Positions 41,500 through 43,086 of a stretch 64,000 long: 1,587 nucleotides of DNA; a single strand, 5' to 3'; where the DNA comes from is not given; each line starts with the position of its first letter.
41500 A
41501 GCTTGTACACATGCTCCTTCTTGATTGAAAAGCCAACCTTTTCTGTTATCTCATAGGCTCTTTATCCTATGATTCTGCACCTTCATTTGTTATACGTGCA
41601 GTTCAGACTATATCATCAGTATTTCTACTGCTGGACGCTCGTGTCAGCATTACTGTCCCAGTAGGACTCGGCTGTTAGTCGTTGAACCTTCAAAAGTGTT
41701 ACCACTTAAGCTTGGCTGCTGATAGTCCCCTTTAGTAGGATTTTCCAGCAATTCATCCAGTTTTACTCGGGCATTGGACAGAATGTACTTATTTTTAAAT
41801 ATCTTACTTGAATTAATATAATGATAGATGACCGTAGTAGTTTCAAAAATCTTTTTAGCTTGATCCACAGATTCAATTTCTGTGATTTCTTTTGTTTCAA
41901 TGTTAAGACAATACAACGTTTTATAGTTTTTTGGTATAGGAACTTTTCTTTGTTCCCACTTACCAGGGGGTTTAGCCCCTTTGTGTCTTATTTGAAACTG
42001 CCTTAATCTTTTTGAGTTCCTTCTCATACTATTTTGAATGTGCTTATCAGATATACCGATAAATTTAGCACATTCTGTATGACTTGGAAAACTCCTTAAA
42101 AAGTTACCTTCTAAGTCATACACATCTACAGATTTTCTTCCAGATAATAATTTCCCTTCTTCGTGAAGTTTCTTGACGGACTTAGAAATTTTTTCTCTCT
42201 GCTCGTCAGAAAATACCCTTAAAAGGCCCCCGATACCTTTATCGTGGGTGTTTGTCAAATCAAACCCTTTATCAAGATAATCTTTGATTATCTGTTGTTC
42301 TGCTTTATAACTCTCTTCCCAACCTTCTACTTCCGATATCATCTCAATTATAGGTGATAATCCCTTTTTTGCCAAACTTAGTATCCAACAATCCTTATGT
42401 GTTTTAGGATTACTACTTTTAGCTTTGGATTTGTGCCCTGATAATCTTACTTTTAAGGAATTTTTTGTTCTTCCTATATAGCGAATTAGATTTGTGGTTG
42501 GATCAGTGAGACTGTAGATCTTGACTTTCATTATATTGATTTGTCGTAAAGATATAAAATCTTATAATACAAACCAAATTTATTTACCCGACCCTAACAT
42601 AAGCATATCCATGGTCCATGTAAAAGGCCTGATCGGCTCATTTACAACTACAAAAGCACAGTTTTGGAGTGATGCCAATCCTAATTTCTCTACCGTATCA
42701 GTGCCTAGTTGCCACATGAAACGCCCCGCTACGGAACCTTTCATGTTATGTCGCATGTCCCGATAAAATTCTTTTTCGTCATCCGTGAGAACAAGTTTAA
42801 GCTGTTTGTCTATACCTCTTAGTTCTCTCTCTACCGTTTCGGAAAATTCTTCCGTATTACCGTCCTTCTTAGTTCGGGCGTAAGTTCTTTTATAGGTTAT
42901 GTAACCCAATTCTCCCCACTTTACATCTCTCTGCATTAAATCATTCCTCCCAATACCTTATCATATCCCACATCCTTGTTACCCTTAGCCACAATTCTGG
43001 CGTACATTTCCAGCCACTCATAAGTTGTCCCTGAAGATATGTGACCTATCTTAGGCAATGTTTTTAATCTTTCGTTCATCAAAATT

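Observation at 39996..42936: Ribonucleotide reductase split by a ~1 kb group I intron carrying a GIY-YIG homing endonuclease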

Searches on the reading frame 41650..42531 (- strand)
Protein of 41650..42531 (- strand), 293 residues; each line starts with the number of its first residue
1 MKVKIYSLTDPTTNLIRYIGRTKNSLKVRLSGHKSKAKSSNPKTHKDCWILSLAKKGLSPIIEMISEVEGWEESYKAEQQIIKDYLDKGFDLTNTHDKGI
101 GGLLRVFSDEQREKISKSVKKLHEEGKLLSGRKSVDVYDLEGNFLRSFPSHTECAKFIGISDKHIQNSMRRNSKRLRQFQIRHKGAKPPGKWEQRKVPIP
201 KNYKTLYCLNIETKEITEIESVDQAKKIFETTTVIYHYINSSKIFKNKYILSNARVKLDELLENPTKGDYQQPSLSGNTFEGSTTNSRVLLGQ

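Call 8: search_protein_families(library=pfam, proteins=[window:41650-42531:-], max_evalue=0.01)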
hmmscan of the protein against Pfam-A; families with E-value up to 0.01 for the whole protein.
window:41650-42531:- (293 aa): 2 families
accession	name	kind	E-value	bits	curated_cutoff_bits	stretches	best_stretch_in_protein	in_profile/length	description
PF07453.19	NUMOD1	-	2.6e-07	31.1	22.8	1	133-165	1-33/37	NUMOD1 domain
PF01541.30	GIY-YIG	-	1.4e-06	28.9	22.6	1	5-87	4-74/78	GIY-YIG catalytic domain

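Call 34: search_protein_families(library=ncbifam, proteins=[window:41650-42531:-], max_evalue=0.01)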
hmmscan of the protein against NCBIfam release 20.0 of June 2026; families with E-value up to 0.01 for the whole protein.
window:41650-42531:- (293 aa): 1 family
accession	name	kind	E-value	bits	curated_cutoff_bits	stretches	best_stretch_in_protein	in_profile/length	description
TIGR01453.1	grpIintron_endo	subfamily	1.3e-09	38.4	56.05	1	114-172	147-204/215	group I intron endonuclease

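Call 36: find_homologous_proteins(query=window:41650-42531:-, max_evalue=0.001)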
Query window:41650-42531:- (293 aa): 97 proteins with E <= 0.001 among 826 candidates.
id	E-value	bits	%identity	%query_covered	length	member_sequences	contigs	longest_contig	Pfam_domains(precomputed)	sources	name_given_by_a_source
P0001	3.0e-191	652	100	100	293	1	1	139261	PF01541.31,PF07453.20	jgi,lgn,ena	-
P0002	6.6e-97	342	60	94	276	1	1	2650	PF07453.20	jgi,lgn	jgi:hypothetical protein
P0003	1.5e-92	328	57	95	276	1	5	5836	PF01541.31,PF07453.20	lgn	-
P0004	1.8e-90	321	56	95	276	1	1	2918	PF01541.31,PF07453.20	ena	-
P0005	2.9e-90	320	56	94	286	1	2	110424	PF01541.31,PF07453.20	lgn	-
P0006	3.6e-89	317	56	91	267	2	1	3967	PF01541.31,PF07453.20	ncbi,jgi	jgi:hypothetical protein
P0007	4.5e-89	317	55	98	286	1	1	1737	PF01541.31,PF07453.20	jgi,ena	-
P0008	1.6e-88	315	55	98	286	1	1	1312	PF01541.31,PF07453.20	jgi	jgi:hypothetical protein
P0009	3.6e-86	307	53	94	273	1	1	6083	PF07453.20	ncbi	-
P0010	5.6e-85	303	54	94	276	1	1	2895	PF01541.31,PF07453.20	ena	-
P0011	7.4e-84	299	55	94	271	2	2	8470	PF01541.31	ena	-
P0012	9.0e-84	299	55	94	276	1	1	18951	PF01541.31,PF07453.20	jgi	jgi:hypothetical protein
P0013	3.0e-83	297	55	90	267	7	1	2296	PF01541.31,PF07453.20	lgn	-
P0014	7.3e-82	293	54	90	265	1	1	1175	PF01541.31,PF07453.20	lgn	-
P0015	1.2e-77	279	49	99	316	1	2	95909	PF07453.20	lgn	-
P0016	1.9e-77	278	51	98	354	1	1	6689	PF01541.31,PF07453.20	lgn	-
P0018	3.0e-73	265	48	95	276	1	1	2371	PF01541.31,PF07453.20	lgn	-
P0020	4.2e-69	251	51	89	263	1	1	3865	PF01541.31,PF07453.20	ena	-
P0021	1.5e-68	249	45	99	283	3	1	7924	PF01541.31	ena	-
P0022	5.2e-66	241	57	67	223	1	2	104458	PF01541.31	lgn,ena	-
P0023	6.6e-66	241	57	66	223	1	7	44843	PF01541.31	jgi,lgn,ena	-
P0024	1.8e-64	236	58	66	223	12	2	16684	PF01541.31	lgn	-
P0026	9.7e-63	230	46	95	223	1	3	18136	PF01541.31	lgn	-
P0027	1.3e-62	230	57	66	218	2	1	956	PF01541.31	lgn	-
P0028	1.5e-62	230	41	95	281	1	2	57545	PF01541.31,PF07453.20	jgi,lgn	jgi:hypothetical protein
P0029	1.6e-62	229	44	99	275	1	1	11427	PF01541.31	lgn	-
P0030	1.0e-61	227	57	66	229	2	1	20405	PF01541.31,PF07453.20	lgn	-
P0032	3.6e-60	222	46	100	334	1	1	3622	PF12728.14,PF01541.31,PF07453.20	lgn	-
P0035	1.3e-52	197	50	68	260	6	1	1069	PF01541.31,PF07453.20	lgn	-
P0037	3.9e-50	189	42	85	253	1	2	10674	PF01541.31,PF07453.20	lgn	-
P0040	3.4e-47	179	50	62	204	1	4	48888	PF01541.31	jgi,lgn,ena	-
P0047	2.3e-40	157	39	84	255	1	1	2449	PF01541.31,PF07453.20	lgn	-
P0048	1.9e-36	144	42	67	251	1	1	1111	PF01541.31,PF07453.20,PF22083.3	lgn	-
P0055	7.4e-14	70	34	63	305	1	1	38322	PF01541.31,PF07453.20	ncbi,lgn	-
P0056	9.3e-14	70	29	94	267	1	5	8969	PF01541.31,PF22083.3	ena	-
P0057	1.4e-13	69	31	63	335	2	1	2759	PF01541.31,PF07453.20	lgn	-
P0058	6.3e-12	64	32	59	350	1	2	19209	PF13384.13,PF19610.6,PF13518.13,PF09048.18,PF02796.22,PF17762.9,PF08281.19,PF16509.12,PF13936.13,PF13551.13,PF00196.26,PF01541.31,PF13542.13,PF04545.23,PF07750.18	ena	-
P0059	2.4e-11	62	30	62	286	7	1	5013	PF01541.31,PF07453.20,PF22083.3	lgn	-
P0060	3.3e-11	61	30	98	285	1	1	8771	PF01541.31,PF07453.20,PF22083.3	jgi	-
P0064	1.8e-10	59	43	35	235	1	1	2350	PF01541.31,PF22083.3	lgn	-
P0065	4.4e-10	57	29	94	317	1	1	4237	PF01541.31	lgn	-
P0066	4.5e-10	57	32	93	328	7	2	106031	PF01541.31,PF07453.20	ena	-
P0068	1.3e-9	56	31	93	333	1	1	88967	PF01541.31,PF07453.20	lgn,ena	-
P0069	1.4e-9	56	27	98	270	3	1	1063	PF01541.31,PF07453.20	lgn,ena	-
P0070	1.6e-9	56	31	93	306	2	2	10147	PF01541.31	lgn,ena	-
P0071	2.1e-9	55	29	93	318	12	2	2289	PF01541.31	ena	-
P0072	3.2e-9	55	28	62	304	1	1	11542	PF01541.31,PF07453.20,PF22083.3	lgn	-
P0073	7.4e-9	53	29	73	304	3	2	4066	PF01541.31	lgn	-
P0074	1.5e-8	52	30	93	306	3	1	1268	PF01541.31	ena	-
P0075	1.6e-8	52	66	18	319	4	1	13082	PF01541.31,PF07453.20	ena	-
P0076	2.6e-8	52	30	93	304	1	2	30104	PF01541.31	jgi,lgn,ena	jgi:hypothetical protein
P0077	2.6e-8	52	30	93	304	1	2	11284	PF01541.31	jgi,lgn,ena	jgi:hypothetical protein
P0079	8.0e-8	50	30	93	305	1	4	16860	PF01541.31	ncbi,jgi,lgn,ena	jgi:hypothetical protein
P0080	9.9e-8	50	28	93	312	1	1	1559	PF01541.31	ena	-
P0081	2.0e-7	49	30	93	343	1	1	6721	PF01541.31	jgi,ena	-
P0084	3.3e-6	45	30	63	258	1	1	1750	PF01541.31,PF07453.20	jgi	-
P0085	3.7e-6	45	65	14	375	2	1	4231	PF01541.31,PF07453.20,PF22083.3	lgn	-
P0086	1.0e-5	43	42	34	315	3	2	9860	PF01541.31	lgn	-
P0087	1.3e-5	43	71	12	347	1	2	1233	PF01541.31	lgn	-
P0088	1.4e-5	43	65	14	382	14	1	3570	PF01541.31,PF07453.20,PF22083.3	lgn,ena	-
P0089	4.9e-5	41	72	13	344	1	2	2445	PF01541.31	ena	-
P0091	1.0e-4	40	62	17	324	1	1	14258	PF01541.31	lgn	-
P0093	1.5e-4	39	81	11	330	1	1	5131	PF01541.31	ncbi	-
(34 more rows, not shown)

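Call 38: find_encoding_contigs(protein=P0005, flank=4000, max_places=2)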
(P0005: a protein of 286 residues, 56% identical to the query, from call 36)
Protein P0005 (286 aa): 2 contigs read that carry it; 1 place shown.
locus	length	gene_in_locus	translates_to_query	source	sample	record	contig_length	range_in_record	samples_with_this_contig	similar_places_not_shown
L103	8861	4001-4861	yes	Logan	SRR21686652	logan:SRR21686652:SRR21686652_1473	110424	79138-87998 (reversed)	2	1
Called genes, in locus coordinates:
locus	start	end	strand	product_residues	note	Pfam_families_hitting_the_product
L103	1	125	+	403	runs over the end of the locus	PF00154:RecA_N (faint)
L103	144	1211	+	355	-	PF02739:5_3_exonuc_N, PF01367:5_3_exonuc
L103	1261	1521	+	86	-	-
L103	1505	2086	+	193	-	-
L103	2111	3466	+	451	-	PF13481:AAA_25 (weak), PF03796:DnaB_C, PF06745:ATPase, PF01656:CbiA (weak)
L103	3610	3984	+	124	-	PF17975:RNR_Alpha (weak)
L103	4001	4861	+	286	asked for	PF01541:GIY-YIG (weak), PF07453:NUMOD1 (weak)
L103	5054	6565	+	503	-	PF21995:RNR-II_ins_dom, PF02867:Ribonuc_red_lgC (weak)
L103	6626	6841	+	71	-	-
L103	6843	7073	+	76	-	-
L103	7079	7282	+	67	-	-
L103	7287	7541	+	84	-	-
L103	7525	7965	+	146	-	PF00692:dUTPase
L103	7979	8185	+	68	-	-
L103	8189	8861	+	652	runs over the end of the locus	PF00476:DNA_pol_A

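Call 39: find_encoding_contigs(protein=P0012, flank=4000, max_places=2)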
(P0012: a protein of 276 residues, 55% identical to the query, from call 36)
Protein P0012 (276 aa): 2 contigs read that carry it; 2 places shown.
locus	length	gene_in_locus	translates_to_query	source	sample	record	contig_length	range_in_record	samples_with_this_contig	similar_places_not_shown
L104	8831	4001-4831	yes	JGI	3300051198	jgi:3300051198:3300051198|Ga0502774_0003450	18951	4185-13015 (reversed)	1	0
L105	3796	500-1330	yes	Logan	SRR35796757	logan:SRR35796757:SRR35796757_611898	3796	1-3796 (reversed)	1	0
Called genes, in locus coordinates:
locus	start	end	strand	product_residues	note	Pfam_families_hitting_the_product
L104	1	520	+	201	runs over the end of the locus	-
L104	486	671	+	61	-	-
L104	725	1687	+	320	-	PF03161:LAGLIDADG_2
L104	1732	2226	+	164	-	PF03167:UDG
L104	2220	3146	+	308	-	PF00149:Metallophos (weak)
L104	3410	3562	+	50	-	-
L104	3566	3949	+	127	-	PF17975:RNR_Alpha (faint)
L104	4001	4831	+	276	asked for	PF01541:GIY-YIG (weak), PF07453:NUMOD1 (faint)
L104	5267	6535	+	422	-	PF02867:Ribonuc_red_lgC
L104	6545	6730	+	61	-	-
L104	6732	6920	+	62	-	-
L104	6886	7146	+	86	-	-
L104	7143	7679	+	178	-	PF00149:Metallophos (weak)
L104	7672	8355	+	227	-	PF02511:Thy1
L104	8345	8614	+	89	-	-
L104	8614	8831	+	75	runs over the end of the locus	-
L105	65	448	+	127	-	PF17975:RNR_Alpha (faint)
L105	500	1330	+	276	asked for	PF01541:GIY-YIG (weak), PF07453:NUMOD1 (faint)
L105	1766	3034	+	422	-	PF02867:Ribonuc_red_lgC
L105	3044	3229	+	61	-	-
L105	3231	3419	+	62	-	-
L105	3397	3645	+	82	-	-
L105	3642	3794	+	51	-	?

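Call 40: find_encoding_contigs(protein=P0009, flank=4000, max_places=2)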
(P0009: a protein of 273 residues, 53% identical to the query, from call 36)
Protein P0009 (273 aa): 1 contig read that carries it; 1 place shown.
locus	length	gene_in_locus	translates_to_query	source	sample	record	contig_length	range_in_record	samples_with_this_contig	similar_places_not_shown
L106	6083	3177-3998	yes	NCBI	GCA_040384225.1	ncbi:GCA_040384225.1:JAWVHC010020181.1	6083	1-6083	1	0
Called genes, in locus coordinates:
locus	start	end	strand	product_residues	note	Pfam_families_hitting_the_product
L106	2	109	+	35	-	?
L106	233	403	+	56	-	-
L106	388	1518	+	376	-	PF21189:PHA02142, PF09414:RNA_ligase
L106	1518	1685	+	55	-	-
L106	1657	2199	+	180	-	PF00692:dUTPase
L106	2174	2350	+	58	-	-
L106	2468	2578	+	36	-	-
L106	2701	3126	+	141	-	PF17975:RNR_Alpha (weak)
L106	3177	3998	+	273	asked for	PF07453:NUMOD1 (faint)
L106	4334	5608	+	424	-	-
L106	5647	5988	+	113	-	-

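Call 59: search_solved_structures(query=window:41650-42531:-, max_evalue=1, show_alignments=2)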
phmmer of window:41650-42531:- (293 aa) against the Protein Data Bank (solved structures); distinct sequences matched with E-value up to 1: 0.

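Call 60: search_protein_families(library=phrogs, proteins=[window:41650-42531:-], max_evalue=0.00001)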
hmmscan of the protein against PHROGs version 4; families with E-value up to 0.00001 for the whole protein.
window:41650-42531:- (293 aa): 1 family
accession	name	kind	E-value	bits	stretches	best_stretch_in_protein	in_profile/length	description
phrog_314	-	DNA, RNA and nucleotide metabolism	1.7e-06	28.2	1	2-258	178-394/574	homing endonuclease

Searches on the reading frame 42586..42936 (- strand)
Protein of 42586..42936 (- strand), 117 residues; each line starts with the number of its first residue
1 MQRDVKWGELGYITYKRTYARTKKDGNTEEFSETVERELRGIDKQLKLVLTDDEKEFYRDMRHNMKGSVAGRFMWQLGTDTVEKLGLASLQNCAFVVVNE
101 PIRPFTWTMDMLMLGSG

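Call 60: search_protein_families(library=phrogs, proteins=[window:42586-42936:-], max_evalue=0.00001)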
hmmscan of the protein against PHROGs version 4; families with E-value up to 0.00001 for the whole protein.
window:42586-42936:- (117 aa): 1 family
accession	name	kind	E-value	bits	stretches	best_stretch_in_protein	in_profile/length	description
phrog_367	-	DNA, RNA and nucleotide metabolism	3.7e-22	79.3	1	1-117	25-139/701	ribonucleotide reductase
